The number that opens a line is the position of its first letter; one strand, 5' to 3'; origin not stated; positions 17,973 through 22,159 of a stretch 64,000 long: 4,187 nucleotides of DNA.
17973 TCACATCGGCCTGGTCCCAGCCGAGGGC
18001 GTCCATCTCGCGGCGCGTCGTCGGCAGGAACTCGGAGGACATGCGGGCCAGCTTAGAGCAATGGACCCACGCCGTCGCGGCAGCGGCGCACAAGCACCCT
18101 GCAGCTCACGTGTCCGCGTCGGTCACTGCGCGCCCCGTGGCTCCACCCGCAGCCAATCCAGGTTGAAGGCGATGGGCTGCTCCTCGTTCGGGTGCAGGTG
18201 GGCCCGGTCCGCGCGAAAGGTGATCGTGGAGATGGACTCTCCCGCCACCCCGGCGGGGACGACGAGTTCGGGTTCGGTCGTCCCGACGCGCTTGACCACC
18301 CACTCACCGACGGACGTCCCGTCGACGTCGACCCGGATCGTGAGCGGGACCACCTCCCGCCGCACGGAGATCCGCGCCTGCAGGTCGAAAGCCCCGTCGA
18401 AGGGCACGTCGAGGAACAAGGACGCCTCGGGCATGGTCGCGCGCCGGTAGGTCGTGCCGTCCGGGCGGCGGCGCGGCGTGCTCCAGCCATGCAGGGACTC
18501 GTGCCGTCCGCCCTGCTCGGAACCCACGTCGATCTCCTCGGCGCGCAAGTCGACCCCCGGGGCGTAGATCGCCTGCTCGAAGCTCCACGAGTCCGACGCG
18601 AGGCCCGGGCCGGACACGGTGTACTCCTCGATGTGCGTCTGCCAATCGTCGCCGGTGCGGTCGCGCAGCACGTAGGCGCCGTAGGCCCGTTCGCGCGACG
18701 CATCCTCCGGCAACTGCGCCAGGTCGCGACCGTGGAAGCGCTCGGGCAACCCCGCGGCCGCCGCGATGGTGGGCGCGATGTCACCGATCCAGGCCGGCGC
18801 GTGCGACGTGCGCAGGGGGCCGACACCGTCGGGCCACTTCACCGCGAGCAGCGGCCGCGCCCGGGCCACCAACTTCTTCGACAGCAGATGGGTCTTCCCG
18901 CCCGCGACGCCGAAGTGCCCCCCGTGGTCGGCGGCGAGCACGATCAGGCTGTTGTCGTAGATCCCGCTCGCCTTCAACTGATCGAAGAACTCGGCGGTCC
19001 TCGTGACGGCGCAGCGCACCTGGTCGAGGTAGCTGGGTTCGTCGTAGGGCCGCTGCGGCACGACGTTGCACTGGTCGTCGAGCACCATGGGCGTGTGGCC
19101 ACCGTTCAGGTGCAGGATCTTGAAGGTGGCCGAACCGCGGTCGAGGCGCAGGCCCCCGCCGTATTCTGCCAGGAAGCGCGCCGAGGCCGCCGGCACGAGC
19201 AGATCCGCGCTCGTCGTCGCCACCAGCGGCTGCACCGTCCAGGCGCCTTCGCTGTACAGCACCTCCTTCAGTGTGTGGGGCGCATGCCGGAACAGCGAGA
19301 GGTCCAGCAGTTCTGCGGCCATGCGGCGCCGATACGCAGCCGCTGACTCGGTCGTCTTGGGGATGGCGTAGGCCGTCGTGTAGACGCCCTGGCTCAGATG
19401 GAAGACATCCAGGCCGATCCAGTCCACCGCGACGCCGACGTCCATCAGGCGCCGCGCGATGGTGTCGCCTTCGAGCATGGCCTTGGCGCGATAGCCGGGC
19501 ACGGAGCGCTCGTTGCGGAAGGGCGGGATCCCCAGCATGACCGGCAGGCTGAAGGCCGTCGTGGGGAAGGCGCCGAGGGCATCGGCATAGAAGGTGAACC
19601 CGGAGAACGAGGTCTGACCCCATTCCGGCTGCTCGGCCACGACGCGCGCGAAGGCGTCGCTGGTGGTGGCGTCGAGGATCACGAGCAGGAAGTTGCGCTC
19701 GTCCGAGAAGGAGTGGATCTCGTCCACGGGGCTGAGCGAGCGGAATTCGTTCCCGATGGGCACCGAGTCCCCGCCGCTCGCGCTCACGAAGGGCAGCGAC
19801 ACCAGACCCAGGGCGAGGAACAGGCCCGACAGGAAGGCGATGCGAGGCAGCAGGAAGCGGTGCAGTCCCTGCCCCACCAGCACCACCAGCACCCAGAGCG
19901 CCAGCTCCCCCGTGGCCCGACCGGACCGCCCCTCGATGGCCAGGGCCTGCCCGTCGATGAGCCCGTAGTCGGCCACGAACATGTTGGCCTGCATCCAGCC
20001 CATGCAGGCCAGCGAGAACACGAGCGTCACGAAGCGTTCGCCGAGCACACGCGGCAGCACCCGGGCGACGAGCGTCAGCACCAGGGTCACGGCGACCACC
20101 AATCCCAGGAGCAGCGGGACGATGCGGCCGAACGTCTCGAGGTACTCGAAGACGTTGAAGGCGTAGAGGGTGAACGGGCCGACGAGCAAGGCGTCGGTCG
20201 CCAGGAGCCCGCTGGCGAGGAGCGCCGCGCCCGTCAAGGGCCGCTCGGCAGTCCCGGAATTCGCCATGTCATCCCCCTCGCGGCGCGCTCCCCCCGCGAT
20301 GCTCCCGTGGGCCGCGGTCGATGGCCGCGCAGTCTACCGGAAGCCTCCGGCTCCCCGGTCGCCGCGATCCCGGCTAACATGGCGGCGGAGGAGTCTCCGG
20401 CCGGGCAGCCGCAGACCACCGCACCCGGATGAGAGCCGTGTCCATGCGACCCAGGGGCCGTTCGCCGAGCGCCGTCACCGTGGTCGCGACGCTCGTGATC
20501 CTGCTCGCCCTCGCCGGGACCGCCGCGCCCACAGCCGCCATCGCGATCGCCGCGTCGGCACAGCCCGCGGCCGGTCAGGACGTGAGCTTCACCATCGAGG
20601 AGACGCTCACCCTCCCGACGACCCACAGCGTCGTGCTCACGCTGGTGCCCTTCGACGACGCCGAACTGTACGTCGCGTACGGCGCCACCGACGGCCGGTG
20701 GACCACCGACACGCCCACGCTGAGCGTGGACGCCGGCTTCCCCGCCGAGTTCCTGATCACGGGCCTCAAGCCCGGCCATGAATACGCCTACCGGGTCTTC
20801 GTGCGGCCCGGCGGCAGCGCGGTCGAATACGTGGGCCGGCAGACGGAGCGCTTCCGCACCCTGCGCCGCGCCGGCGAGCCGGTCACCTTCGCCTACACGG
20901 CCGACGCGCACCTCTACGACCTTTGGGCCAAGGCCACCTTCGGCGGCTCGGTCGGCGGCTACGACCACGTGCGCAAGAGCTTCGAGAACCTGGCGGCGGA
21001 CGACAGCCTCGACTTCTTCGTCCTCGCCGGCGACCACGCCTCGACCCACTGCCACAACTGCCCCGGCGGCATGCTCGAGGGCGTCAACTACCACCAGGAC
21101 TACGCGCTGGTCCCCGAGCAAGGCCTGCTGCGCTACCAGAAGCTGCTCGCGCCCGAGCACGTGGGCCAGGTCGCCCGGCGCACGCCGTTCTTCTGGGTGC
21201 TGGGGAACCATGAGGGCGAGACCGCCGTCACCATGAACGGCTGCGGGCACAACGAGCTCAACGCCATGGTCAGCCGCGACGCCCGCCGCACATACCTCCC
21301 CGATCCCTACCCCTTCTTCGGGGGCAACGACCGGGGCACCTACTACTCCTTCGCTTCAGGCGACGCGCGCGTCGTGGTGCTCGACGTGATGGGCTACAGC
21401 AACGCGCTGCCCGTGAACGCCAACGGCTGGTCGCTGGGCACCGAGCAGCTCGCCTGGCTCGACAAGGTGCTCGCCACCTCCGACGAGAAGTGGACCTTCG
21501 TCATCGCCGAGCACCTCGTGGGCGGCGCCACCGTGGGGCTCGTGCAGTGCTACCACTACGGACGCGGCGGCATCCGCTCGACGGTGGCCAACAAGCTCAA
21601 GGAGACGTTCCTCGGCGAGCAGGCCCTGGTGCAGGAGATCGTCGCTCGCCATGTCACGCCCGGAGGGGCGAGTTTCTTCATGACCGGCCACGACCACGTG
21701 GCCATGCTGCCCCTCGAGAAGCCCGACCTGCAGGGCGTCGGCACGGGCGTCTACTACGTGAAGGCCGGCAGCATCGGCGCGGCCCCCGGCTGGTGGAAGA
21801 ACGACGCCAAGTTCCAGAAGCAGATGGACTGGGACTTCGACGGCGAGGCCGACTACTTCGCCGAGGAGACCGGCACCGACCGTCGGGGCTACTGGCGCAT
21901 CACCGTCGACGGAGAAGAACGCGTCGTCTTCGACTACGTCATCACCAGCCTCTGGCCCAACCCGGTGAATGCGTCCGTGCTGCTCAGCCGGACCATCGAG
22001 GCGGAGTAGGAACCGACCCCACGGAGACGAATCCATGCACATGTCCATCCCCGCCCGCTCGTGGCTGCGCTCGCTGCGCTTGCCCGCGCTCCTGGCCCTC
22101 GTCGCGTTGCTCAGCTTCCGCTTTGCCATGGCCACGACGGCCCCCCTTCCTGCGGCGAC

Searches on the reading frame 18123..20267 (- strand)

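Call 48: search_protein_families(library=pfam, proteins=[window:18123-20267:-], max_evalue=0.01)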
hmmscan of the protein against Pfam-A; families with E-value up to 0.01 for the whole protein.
window:18123-20267:- (714 aa): 1 family
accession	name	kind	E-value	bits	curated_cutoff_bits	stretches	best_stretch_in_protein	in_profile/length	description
PF00884.28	Sulfatase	-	2.7e-07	30.6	25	1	378-506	162-300/301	Sulfatase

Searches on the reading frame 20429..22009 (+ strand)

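Call 48: search_protein_families(library=pfam, proteins=[window:20429-22009:+], max_evalue=0.01)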
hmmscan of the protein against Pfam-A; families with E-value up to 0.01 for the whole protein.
window:20429-22009:+ (526 aa): 3 families
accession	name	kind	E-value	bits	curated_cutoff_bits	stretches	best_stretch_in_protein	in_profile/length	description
PF00149.33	Metallophos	-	3.1e-08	34.7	21.5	1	153-424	2-190/191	Calcineurin-like phosphoesterase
PF09423.15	PhoD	-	2.6e-05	23.9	27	1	184-364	16-215/343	PhoD-like phosphatase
PF16656.11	Pur_ac_phosph_N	-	0.0031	18.5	30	0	71-126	18-81/93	Purple acid Phosphatase, N-terminal domain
